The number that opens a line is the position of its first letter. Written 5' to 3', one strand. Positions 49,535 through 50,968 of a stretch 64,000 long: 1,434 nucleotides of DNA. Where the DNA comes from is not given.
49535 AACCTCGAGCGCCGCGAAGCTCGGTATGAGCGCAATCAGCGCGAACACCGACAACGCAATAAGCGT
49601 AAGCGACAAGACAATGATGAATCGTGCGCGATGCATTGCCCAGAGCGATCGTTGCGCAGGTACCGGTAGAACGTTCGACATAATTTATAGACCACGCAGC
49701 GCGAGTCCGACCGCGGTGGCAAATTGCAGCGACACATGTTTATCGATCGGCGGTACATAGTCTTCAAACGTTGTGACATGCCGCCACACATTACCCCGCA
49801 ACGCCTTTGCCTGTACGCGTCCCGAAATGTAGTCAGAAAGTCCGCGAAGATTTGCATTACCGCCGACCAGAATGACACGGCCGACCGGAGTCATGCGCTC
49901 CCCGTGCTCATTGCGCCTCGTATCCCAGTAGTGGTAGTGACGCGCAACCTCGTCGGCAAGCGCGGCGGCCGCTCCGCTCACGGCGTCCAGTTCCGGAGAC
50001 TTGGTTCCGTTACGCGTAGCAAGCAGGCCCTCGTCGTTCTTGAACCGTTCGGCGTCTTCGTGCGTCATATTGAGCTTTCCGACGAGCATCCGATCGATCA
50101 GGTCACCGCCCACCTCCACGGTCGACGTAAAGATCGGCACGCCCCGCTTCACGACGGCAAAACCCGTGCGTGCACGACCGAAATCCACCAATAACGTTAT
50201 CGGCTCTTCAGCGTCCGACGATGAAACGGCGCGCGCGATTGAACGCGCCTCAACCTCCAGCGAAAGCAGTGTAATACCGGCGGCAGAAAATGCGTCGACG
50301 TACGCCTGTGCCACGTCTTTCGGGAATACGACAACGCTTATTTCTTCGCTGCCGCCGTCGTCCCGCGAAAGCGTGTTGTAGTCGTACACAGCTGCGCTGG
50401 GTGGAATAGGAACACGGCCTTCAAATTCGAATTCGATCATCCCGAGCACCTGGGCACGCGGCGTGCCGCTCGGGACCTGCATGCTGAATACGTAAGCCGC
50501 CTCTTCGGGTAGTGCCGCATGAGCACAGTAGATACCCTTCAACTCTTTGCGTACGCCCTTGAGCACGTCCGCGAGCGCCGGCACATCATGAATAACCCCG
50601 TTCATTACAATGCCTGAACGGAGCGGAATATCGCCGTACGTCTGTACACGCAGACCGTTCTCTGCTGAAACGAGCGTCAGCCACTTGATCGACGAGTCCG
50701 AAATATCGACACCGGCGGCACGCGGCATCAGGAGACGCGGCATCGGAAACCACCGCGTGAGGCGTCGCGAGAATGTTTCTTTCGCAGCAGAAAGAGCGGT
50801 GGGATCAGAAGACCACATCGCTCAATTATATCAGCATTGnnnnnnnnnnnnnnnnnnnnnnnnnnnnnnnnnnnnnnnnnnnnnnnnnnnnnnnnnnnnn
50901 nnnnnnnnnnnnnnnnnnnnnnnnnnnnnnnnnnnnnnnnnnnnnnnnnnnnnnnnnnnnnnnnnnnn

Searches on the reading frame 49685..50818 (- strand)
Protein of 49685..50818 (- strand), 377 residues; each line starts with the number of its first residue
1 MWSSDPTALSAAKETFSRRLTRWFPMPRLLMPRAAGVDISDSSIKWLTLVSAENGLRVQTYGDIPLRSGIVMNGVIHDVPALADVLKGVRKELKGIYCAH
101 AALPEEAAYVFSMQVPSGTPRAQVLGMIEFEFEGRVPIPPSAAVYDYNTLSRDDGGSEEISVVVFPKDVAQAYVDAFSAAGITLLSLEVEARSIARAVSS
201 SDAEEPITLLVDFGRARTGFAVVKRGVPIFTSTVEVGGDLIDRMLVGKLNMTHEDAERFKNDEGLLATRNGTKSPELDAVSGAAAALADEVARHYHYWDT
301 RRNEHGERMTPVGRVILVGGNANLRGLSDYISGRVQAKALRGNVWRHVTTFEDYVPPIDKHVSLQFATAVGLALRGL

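Call 66: search_protein_families(library=pfam, proteins=[window:49685-50818:-], max_evalue=0.00001)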
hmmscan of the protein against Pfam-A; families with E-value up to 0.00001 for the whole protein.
window:49685-50818:- (377 aa): 2 families
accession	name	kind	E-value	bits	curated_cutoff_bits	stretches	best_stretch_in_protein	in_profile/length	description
PF11104.14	PilM_2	-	2.5e-31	109.3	27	1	36-376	1-339/340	Type IV pilus assembly protein PilM;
PF14450.12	FtsA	-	2.7e-08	34.6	31.8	1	210-371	2-127/127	Cell division protein FtsA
